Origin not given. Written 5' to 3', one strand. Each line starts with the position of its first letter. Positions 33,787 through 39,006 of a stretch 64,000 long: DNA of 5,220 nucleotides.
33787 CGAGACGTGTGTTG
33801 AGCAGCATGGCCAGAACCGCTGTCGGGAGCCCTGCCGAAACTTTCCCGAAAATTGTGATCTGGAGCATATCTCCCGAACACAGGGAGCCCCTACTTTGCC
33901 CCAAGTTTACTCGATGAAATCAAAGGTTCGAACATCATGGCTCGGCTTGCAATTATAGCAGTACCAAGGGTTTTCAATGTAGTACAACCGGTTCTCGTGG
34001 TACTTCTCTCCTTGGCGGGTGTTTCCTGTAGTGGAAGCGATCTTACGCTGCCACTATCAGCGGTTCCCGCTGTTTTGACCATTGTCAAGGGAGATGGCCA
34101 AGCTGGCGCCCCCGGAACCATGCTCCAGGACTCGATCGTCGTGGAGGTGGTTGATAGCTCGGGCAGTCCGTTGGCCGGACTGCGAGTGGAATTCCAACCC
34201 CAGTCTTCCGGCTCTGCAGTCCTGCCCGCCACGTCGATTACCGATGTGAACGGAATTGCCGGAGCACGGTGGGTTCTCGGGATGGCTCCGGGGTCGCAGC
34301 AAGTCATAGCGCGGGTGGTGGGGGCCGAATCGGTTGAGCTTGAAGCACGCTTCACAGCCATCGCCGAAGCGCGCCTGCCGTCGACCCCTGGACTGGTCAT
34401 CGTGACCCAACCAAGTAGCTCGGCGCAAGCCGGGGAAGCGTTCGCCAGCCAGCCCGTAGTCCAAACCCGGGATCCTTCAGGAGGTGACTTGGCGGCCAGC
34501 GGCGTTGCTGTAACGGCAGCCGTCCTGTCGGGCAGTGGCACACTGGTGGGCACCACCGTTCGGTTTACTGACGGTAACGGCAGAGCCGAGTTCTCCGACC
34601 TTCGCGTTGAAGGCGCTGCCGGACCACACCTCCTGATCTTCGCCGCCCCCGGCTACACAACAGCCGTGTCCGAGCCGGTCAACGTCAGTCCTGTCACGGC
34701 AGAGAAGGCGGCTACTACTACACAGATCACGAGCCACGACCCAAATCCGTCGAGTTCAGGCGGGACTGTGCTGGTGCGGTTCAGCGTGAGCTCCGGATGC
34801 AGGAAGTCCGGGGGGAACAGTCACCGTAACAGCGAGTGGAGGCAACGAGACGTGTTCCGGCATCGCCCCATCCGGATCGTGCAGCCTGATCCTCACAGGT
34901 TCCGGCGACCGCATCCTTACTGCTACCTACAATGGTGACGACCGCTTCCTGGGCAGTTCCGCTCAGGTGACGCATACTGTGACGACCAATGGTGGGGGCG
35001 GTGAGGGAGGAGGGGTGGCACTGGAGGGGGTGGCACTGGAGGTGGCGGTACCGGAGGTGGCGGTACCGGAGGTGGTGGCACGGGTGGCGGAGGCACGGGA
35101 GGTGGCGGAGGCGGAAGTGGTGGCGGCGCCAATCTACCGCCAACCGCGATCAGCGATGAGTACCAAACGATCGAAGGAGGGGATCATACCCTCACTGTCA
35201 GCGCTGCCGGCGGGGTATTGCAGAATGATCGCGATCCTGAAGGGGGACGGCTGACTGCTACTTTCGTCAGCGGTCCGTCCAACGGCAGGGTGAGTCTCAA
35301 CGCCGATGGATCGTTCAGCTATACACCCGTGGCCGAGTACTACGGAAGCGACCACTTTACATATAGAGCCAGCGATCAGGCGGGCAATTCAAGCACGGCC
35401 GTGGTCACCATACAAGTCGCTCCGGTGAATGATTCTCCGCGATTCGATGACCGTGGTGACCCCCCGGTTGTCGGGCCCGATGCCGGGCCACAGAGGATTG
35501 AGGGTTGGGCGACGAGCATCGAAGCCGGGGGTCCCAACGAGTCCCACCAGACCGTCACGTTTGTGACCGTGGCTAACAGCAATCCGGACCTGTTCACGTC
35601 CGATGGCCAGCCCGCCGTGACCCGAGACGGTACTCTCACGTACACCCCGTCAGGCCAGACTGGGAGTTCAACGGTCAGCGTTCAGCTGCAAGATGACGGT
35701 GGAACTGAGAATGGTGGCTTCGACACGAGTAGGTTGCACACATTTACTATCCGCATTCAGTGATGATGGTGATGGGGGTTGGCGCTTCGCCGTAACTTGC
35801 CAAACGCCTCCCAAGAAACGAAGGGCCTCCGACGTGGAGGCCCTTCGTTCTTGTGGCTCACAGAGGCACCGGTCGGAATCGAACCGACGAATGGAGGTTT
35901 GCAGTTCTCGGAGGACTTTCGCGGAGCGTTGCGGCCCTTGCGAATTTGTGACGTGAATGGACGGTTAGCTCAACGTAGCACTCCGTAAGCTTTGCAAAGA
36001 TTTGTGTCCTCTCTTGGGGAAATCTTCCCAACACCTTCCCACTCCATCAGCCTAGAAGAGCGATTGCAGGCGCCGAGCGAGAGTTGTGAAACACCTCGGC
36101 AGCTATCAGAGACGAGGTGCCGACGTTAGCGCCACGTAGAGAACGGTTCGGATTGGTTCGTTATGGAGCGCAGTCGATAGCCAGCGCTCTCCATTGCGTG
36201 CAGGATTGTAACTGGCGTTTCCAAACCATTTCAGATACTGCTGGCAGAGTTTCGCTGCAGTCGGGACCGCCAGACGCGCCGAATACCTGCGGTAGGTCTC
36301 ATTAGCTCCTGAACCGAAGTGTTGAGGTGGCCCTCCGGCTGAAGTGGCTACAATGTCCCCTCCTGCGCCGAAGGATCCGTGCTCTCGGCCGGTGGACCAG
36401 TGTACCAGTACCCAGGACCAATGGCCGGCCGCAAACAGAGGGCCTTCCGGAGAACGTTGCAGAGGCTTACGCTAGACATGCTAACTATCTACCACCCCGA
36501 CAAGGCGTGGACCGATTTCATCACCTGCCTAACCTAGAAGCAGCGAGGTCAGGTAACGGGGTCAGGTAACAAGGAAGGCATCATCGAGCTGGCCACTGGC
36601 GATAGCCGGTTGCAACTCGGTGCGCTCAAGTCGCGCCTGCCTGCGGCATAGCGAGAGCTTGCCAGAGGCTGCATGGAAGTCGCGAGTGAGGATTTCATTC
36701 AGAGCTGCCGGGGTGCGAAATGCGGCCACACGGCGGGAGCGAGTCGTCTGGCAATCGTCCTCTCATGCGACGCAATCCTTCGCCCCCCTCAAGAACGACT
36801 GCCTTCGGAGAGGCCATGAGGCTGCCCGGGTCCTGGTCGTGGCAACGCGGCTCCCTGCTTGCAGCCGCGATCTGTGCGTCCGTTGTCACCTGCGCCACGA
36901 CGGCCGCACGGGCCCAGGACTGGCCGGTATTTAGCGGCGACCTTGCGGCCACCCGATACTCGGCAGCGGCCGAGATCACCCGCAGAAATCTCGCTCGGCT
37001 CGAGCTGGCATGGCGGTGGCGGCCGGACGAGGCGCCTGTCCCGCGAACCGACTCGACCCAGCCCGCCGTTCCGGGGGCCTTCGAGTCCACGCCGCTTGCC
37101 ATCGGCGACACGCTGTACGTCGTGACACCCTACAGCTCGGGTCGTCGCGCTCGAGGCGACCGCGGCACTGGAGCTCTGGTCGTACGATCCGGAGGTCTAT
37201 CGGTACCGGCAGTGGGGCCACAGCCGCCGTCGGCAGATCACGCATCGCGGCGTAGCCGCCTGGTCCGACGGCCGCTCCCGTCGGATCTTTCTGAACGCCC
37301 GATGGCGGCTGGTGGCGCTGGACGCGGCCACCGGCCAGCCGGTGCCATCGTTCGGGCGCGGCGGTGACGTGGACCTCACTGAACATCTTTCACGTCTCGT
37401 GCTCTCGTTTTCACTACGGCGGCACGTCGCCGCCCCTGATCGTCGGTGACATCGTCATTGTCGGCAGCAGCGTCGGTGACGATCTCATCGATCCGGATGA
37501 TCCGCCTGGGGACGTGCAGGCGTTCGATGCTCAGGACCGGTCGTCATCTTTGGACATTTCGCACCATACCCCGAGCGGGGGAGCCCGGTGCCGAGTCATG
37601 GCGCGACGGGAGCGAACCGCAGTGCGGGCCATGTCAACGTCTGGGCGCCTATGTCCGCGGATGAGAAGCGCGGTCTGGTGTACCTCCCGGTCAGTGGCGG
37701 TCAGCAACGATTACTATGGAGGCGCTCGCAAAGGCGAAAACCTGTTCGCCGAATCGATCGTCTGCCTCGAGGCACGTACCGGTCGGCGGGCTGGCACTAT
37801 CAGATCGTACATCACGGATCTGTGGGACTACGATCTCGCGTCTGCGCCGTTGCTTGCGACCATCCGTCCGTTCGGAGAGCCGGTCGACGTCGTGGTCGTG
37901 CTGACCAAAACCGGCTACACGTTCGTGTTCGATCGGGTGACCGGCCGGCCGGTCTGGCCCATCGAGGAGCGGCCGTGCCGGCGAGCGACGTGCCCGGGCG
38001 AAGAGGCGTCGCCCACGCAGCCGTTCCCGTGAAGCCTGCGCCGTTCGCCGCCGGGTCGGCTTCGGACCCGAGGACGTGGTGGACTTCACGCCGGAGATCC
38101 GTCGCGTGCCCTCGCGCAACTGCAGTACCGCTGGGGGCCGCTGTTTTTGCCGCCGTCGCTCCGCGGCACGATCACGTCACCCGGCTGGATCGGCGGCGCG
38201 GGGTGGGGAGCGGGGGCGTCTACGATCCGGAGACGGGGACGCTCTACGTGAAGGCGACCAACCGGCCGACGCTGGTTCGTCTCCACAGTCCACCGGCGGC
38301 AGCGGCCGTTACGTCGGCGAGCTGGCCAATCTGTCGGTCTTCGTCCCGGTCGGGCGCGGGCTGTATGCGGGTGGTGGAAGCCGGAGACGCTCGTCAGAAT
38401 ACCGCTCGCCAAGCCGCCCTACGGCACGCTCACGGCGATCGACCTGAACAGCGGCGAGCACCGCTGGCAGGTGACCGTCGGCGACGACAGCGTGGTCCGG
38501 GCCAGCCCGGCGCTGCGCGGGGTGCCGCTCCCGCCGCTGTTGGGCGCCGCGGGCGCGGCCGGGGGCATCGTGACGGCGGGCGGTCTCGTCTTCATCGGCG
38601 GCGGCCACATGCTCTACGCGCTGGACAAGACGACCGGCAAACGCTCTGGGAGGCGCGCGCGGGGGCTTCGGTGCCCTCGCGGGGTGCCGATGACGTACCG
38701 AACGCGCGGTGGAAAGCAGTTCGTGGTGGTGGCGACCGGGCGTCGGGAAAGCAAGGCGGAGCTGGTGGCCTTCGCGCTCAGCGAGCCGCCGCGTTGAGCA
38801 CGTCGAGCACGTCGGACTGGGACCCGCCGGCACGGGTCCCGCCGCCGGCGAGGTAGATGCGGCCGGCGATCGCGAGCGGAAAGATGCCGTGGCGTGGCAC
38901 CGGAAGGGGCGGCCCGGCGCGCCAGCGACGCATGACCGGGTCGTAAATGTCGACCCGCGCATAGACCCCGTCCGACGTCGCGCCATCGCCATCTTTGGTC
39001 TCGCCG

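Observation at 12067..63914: Family of palindromic tandem-repeat elements: complementary low-complexity arms with a locus-specific repeat unit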

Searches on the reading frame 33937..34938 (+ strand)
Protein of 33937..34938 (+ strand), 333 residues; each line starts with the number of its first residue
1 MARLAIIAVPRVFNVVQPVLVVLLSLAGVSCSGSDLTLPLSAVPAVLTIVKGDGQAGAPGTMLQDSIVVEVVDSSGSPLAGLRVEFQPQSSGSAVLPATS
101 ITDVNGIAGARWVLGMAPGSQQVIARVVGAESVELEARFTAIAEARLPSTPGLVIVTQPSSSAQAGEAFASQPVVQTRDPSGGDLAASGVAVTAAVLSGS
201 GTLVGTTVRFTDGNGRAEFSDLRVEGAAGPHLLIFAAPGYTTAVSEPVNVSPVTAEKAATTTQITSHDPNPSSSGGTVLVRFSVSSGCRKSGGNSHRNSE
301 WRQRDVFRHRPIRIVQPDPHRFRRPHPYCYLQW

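Call 49: search_protein_families(library=pfam, proteins=[window:33937-34938:+], max_evalue=0.01)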
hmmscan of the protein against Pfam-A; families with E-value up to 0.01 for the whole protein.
window:33937-34938:+ (333 aa): 2 families
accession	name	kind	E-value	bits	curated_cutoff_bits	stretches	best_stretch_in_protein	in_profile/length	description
PF13620.12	CarboxypepD_reg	-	1.8e-08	35.1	32.3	2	67-136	2-65/82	Carboxypeptidase regulatory-like domain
PF02369.22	Big_1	-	5.4e-07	30.1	34.9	1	66-132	20-85/93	Bacterial Ig-like domain (group 1)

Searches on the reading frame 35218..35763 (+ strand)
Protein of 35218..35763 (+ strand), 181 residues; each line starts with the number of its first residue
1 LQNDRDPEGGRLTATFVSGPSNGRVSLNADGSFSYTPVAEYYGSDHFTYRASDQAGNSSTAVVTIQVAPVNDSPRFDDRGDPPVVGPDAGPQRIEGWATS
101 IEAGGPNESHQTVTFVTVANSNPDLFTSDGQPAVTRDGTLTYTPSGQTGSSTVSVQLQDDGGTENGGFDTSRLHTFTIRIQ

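Call 49: search_protein_families(library=pfam, proteins=[window:35218-35763:+], max_evalue=0.01)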
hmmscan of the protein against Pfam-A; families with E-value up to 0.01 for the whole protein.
window:35218-35763:+ (181 aa): 7 families
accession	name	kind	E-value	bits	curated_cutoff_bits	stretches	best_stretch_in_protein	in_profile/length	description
PF17963.7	Big_9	-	7.1e-23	81.8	23.6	2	2-65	25-88/89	Bacterial Ig domain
PF17892.7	Cadherin_5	-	7e-16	58.3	26.5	1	1-67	30-97/98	Cadherin-like domain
PF17803.7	Cadherin_4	-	6.1e-10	39.9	25.1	1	2-35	37-71/71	Bacterial cadherin-like domain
PF09136.16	Glucodextran_B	-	2.6e-05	24.5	27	0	24-67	39-81/83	Glucodextranase, domain B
PF19077.6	Big_13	-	4.7e-05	24.2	27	0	18-65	49-98/102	Bacterial Ig-like domain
PF19076.6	CshA_repeat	-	0.00019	22.5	27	0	16-67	53-103/103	Surface adhesin CshA repetitive domain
PF17936.7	Big_6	-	0.0025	18.5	27.6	0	13-63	28-78/83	Bacterial Ig domain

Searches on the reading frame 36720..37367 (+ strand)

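Call 49: search_protein_families(library=pfam, proteins=[window:36720-37367:+], max_evalue=0.01)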
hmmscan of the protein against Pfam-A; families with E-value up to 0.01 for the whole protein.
window:36720-37367:+ (215 aa): 1 family
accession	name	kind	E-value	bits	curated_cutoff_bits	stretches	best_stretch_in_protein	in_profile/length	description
PF01011.28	PQQ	-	1.5e-14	54.1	26.7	1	68-139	1-67/595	Glucose/ethanol/alcohol dehydrogenase, beta-propeller domain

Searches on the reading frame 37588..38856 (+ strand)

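Call 49: search_protein_families(library=pfam, proteins=[window:37588-38856:+], max_evalue=0.01)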
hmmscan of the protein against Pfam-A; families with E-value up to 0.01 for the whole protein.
window:37588-38856:+ (422 aa): 1 family
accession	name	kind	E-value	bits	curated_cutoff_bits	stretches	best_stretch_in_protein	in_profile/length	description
PF01011.28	PQQ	-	1.2e-09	37.9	26.7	1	8-77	220-290/595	Glucose/ethanol/alcohol dehydrogenase, beta-propeller domain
